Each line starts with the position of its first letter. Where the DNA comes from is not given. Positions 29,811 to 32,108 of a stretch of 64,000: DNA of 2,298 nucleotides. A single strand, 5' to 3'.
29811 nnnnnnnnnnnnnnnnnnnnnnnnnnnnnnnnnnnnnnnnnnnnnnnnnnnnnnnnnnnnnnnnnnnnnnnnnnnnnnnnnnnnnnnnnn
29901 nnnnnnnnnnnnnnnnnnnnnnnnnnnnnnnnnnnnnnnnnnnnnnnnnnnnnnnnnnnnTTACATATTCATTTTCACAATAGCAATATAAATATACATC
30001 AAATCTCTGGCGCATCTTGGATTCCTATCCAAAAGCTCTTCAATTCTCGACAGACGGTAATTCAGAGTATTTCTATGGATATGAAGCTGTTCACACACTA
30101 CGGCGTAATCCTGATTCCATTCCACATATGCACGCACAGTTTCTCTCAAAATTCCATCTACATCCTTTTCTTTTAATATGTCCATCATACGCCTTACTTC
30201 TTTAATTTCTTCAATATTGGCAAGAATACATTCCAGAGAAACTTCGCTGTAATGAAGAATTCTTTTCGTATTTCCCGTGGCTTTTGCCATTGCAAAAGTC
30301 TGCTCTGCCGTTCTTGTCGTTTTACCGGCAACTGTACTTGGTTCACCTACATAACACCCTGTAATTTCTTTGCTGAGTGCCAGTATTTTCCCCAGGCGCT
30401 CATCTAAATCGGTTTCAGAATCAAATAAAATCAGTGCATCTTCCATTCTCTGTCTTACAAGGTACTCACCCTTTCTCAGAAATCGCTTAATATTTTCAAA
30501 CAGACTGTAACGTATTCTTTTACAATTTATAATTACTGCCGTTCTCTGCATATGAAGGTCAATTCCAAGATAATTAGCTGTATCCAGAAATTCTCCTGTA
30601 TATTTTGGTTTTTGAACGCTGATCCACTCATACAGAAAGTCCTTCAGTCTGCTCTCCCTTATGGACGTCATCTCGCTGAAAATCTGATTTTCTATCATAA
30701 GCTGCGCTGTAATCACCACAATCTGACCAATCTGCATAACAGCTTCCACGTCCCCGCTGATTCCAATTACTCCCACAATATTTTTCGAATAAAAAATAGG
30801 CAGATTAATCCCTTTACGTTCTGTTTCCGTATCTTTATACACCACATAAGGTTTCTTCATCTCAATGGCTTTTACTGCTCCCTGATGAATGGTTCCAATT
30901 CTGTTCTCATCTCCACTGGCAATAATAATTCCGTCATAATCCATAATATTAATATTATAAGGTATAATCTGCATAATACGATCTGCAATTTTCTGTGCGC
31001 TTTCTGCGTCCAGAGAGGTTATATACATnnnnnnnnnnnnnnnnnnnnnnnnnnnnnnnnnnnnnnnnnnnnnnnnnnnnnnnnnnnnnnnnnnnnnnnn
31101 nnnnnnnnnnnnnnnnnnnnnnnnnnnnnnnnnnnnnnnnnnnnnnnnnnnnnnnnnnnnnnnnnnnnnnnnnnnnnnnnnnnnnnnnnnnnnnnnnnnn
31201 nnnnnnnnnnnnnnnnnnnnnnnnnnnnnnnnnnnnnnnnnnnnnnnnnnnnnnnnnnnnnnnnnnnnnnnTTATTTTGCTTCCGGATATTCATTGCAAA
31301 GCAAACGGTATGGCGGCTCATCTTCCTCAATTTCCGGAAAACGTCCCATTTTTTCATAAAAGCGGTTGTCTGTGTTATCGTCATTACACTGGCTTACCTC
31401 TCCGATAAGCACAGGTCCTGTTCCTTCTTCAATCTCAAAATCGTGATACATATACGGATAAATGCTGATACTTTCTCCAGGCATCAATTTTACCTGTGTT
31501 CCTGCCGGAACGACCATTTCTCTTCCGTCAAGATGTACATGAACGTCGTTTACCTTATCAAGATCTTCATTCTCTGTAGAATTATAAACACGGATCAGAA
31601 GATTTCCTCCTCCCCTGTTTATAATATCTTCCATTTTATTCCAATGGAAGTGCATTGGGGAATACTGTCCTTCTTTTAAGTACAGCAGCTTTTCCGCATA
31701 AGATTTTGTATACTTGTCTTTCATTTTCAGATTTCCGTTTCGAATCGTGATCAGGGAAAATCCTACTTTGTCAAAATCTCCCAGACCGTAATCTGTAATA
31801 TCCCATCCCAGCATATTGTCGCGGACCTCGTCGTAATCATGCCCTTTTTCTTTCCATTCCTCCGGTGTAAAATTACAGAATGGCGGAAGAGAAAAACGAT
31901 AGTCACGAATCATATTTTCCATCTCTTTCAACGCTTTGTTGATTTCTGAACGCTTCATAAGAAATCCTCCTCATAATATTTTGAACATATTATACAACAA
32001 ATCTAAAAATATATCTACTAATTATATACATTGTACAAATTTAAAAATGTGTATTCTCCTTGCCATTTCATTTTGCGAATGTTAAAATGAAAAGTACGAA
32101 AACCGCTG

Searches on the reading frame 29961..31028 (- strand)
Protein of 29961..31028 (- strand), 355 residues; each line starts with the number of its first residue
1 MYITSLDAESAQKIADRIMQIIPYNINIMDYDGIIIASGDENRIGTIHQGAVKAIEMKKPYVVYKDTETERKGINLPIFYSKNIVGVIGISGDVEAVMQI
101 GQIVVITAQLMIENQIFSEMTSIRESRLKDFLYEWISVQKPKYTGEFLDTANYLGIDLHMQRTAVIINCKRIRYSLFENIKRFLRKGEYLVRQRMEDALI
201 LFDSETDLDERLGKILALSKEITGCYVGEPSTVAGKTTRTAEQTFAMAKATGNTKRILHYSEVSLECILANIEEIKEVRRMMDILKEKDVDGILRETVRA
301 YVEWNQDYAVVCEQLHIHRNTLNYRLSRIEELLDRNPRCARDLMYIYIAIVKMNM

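Call 9: search_protein_families(library=pfam, proteins=[window:29961-31028:-])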
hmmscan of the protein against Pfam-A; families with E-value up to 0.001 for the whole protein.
window:29961-31028:- (355 aa): 3 families
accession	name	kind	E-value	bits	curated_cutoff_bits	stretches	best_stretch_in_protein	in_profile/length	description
PF05651.19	Diacid_rec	-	6e-42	142.9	23.6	1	6-135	1-134/134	Putative sugar diacid recognition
PF13556.12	HTH_30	-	1.1e-17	63.9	27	1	294-350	1-57/59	PucR C-terminal helix-turn-helix domain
PF17853.6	GGDEF_2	-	5.1e-05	23.9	24.5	1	146-218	7-83/116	GGDEF-like domain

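Call 82: search_protein_families(library=ncbifam, proteins=[window:29961-31028:-], max_evalue=1e-10)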
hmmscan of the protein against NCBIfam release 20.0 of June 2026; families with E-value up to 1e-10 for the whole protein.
window:29961-31028:- (355 aa): 1 family
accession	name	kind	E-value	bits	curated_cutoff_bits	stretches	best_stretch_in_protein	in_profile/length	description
NF008550.0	PRK11477.1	equivalog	5.4e-49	167.1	612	2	3-170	3-172/385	CdaR family transcriptional regulator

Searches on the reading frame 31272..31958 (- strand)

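Call 9: search_protein_families(library=pfam, proteins=[window:31272-31958:-])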
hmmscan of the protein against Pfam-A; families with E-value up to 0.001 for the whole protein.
window:31272-31958:- (228 aa): 1 family
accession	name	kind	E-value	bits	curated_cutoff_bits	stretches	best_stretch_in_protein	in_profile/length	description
PF07385.18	Lyx_isomer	-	2e-103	344.8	20.8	1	1-224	1-222/222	D-lyxose isomerase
